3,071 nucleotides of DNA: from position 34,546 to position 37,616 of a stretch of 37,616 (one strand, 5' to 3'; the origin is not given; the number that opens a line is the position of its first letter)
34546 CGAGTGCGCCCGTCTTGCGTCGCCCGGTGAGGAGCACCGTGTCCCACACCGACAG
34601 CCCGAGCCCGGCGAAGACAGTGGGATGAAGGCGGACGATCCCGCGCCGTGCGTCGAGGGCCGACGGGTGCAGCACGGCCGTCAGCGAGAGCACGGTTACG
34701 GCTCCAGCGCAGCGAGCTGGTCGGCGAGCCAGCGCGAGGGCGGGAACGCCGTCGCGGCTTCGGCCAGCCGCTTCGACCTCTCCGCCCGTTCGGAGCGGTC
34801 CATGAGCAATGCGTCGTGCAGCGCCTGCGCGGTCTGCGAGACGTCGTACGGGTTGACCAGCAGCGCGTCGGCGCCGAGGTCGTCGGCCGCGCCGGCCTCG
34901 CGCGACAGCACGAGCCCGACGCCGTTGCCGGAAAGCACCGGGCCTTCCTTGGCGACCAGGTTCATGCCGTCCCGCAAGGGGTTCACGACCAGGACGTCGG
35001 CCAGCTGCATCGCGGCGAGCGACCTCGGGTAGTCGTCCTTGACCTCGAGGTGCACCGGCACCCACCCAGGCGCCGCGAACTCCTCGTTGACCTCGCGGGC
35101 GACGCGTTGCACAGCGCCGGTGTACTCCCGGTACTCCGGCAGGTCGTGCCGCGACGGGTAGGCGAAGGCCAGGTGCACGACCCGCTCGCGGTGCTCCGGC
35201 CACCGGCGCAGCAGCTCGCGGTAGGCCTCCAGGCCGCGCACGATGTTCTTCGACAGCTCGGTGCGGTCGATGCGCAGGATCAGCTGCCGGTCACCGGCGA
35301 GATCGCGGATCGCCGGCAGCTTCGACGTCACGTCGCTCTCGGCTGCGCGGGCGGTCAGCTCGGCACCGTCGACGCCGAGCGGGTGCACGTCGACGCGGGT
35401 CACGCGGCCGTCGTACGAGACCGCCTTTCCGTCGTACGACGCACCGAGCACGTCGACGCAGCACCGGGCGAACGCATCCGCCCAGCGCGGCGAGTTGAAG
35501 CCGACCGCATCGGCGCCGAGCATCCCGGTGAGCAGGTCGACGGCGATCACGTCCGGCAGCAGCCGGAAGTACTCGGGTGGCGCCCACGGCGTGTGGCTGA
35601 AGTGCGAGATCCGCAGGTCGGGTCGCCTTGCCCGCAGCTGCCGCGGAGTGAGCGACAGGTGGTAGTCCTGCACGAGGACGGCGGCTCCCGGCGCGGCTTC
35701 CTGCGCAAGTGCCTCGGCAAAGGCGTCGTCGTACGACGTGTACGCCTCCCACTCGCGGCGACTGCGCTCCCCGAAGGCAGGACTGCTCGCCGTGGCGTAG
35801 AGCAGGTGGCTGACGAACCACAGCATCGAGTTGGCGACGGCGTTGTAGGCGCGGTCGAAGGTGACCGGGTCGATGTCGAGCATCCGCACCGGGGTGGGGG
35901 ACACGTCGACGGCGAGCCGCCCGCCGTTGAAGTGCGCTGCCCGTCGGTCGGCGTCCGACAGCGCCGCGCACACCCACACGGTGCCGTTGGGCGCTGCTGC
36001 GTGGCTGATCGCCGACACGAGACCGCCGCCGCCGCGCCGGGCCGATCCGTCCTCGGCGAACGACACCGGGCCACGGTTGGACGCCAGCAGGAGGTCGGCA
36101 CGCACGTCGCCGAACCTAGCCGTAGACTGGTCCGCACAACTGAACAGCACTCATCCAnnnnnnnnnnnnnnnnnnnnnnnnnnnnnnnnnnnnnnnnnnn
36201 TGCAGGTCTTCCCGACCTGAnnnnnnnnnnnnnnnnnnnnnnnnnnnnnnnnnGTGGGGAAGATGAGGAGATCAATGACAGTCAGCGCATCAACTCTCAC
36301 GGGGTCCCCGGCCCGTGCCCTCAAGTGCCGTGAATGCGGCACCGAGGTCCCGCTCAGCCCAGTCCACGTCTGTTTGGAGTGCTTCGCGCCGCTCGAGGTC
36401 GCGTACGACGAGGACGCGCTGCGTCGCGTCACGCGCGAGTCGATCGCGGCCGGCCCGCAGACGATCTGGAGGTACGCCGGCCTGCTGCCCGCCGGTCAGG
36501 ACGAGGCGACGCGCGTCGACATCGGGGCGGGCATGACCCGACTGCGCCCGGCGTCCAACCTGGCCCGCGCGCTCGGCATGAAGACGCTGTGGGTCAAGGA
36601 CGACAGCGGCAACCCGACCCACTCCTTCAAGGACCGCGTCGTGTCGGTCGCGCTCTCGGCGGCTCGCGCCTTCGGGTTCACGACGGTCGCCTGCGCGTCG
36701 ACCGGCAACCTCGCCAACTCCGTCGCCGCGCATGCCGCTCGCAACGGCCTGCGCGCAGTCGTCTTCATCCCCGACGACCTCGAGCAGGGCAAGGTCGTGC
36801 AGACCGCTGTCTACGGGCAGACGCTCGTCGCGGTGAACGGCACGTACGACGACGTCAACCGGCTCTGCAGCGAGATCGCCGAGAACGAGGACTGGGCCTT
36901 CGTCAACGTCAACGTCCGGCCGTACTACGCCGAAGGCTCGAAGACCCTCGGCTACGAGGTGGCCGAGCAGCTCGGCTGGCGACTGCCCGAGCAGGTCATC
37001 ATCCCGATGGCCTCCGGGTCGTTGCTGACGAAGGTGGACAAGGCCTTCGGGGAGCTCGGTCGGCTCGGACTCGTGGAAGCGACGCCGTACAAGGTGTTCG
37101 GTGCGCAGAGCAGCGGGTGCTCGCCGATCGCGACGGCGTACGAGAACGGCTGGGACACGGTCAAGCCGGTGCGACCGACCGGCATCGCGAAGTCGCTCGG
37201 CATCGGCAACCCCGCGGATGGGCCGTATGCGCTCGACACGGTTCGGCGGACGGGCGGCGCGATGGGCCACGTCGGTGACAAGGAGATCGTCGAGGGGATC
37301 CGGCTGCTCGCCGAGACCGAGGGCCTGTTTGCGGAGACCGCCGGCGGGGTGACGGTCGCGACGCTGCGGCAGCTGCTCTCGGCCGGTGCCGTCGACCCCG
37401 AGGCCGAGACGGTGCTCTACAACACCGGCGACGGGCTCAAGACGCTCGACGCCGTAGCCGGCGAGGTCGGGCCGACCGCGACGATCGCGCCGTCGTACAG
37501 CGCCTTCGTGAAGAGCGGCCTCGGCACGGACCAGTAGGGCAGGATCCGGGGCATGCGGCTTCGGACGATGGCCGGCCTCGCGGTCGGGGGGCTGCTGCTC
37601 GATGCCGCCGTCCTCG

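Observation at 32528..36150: otsA translationally coupled to a Cdc48/VCP-like double-ring AAA ATPase whose D1 domain is degenerate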

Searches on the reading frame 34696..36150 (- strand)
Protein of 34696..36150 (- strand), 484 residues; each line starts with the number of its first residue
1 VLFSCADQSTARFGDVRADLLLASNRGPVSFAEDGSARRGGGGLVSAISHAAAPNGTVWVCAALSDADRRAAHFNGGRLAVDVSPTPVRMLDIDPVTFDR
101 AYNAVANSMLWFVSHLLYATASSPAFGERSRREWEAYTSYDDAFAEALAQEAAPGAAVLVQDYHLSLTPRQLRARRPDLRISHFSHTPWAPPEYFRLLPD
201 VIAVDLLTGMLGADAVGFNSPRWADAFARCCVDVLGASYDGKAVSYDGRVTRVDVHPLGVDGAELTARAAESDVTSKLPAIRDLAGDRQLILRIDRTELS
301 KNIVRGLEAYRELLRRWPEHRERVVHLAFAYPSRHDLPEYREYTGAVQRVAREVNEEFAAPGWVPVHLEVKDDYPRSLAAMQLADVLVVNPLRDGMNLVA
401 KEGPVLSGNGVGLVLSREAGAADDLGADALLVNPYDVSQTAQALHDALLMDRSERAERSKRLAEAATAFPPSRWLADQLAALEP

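Call 6: search_protein_families(library=pfam, proteins=[window:34696-36150:-])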
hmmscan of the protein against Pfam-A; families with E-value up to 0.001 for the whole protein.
window:34696-36150:- (484 aa): 1 family
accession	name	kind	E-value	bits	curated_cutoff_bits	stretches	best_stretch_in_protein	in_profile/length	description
PF00982.27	Glyco_transf_20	-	6.8e-98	328.9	32.5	1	37-482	27-471/473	Glycosyltransferase family 20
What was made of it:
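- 34696..36105 (-): otsA, a trehalose-6-phosphate synthase of the GT20 family (Streptomyces/GDP-glucose type). The probable start is GTG 36105. The longest ORF reaches 36150. Pfam PF00982 at E 7e-98 (call 6).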

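Call 7: search_protein_families(library=ncbifam, proteins=[window:34696-36150:-])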
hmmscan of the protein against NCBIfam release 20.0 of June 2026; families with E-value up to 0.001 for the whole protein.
window:34696-36150:- (484 aa): 5 families
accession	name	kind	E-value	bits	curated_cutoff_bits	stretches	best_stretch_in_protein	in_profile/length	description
NF011071.0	PRK14501.1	equivalog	2.5e-96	323.6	634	1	19-482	3-461/729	bifunctional alpha,alpha-trehalose-phosphate synthase (UDP-forming)/trehalose-phosphatase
TIGR02400.1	trehalose_OtsA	equivalog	2e-92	310.3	564.85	1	20-483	2-455/456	alpha,alpha-trehalose-phosphate synthase (UDP-forming)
TIGR02398.1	gluc_glyc_Psyn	equivalog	4.8e-56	190.4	569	2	243-482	240-480/487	glucosylglycerol-phosphate synthase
NF007513.0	PRK10117.1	equivalog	4.2e-49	167.7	759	1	38-464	18-433/474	alpha,alpha-trehalose-phosphate synthase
TIGR04047.1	MSMEG_0565_glyc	hypoth_equivalog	3.5e-08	32.9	259.85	1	257-464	165-356/373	MSMEG_0565 family glycosyltransferase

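Call 50: search_solved_structures(query=window:34696-36105:-, max_evalue=1e-10)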
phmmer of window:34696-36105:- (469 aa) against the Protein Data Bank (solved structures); distinct sequences matched with E-value up to 1e-10: 23.
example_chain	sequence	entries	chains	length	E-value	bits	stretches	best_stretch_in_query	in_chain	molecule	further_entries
5lqd_A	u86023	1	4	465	5.8e-149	500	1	3-467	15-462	Alpha,alpha-trehalose-phosphate synthase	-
5hvo_A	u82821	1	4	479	7.8e-54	186.4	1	5-460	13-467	Alpha,alpha-trehalose-phosphate synthase (UDP-forming)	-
5jij_A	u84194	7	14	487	3.8e-53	184.1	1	4-466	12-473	Alpha,alpha-trehalose-phosphate synthase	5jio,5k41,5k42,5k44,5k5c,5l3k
6jbi_A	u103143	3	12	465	1.9e-51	178.5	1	5-461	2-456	Trehalose-6-phosphate synthase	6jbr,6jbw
5hvm_A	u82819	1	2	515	2.4e-50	174.9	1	3-459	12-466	Alpha,alpha-trehalose-phosphate synthase (UDP-forming)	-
8fhw_A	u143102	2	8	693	1.6e-49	172.2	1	161-459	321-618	Alpha,alpha-trehalose-phosphate synthase (UDP-forming)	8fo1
3vdm_A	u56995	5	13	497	1.7e-49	172.1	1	4-467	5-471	VldE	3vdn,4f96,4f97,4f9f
3t7d_A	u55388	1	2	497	1.7e-49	172.1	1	4-467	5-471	Putative glycosyltransferase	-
3t5t_A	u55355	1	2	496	1.9e-49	172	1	4-467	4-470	Putative glycosyltransferase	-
8iye_A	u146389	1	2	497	6.9e-49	170.1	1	4-467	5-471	Validamine 7-phosphate valienyltransferase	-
8iyf_A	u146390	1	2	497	5e-48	167.3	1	4-467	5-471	Validamine 7-phosphate valienyltransferase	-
5dxf_A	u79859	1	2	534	3.1e-46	161.4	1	87-460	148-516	trehalose-6-phosphate phosphatase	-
6jak_A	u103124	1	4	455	1.8e-43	152.2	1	81-450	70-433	Trehalose-6-phosphate synthase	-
1gz5_A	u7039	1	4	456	1.8e-43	152.2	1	81-450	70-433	ALPHA-TREHALOSE-PHOSPHATE SYNTHASE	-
2wtx_A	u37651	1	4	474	2e-43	152.1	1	81-451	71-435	ALPHA, ALPHA-TREHALOSE-PHOSPHATE SYNTHASE [UDP-FORMING]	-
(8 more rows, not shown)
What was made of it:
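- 34696..36105 (-): PDB 5LQD at 500 bits against 184 bits for mycobacterial 5JIJ (call 50).
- On OtsA (trehalose-6-phosphate synthase, GT20): 5LQD at E 6e-149 (call 50).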

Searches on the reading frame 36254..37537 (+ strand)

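Call 6: search_protein_families(library=pfam, proteins=[window:36254-37537:+])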
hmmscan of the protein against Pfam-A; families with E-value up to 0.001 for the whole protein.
window:36254-37537:+ (427 aa): 2 families
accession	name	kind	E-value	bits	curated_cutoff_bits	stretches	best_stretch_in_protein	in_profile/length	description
PF00291.31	PALP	-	2.3e-65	221.3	35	1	91-392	4-295/295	Pyridoxal-phosphate dependent enzyme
PF05810.19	NinF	-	2.3e-05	24.6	27.5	1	24-48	1-25/25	NinF protein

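Call 7: search_protein_families(library=ncbifam, proteins=[window:36254-37537:+])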
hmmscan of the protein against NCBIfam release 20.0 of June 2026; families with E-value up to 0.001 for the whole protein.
window:36254-37537:+ (427 aa): 36 families (the best 25 are shown)
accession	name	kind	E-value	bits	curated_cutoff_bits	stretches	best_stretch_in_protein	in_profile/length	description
NF006050.0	PRK08197.1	equivalog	6.6e-86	288.6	303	1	21-402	7-389/406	threonine synthase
TIGR00260.1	thrC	equivalog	1.1e-78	264.7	167.1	1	71-398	1-339/340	threonine synthase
NF004170.0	PRK05638.1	equivalog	5.4e-55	186.7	421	1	23-398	2-359/442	threonine synthase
NF005035.0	PRK06450.1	equivalog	3.2e-40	138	301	1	110-397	65-337/338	threonine synthase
NF004996.0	PRK06381.1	equivalog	3.1e-38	131.6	266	1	94-388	15-312/319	threonine synthase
NF006205.0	PRK08329.1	equivalog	3.7e-31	108.4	358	1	110-397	72-346/347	threonine synthase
TIGR01127.1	ilvA_1Cterm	equivalog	1.2e-19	70.6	378.75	1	115-371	20-265/380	threonine ammonia-lyase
NF005680.0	PRK07476.1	equivalog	6.9e-17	61.4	413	1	87-373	16-292/326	hydroxyectoine utilization dehydratase EutB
NF006390.0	PRK08639.1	equivalog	2.1e-16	59.9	421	1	96-373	27-296/418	threonine ammonia-lyase IlvA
NF005600.0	PRK07334.1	equivalog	8.4e-16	57.5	496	1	94-371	28-291/408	threonine ammonia-lyase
NF006094.0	PRK08246.1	subfamily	6.2e-15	55.4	331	1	105-372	32-283/310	serine/threonine dehydratase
TIGR03844.1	cysteate_syn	equivalog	1e-14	54.1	324.9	2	23-211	3-186/398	cysteate synthase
NF006455.0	PRK08813.1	equivalog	1.2e-14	54.4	489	1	112-372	50-294/374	threonine dehydratase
TIGR01124.1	ilvA_2Cterm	equivalog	1.4e-14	53.5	411.3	1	91-373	14-285/499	threonine ammonia-lyase, biosynthetic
NF006674.0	PRK09224.1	subfamily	3.3e-14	52.5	577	1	92-268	23-198/508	threonine ammonia-lyase IlvA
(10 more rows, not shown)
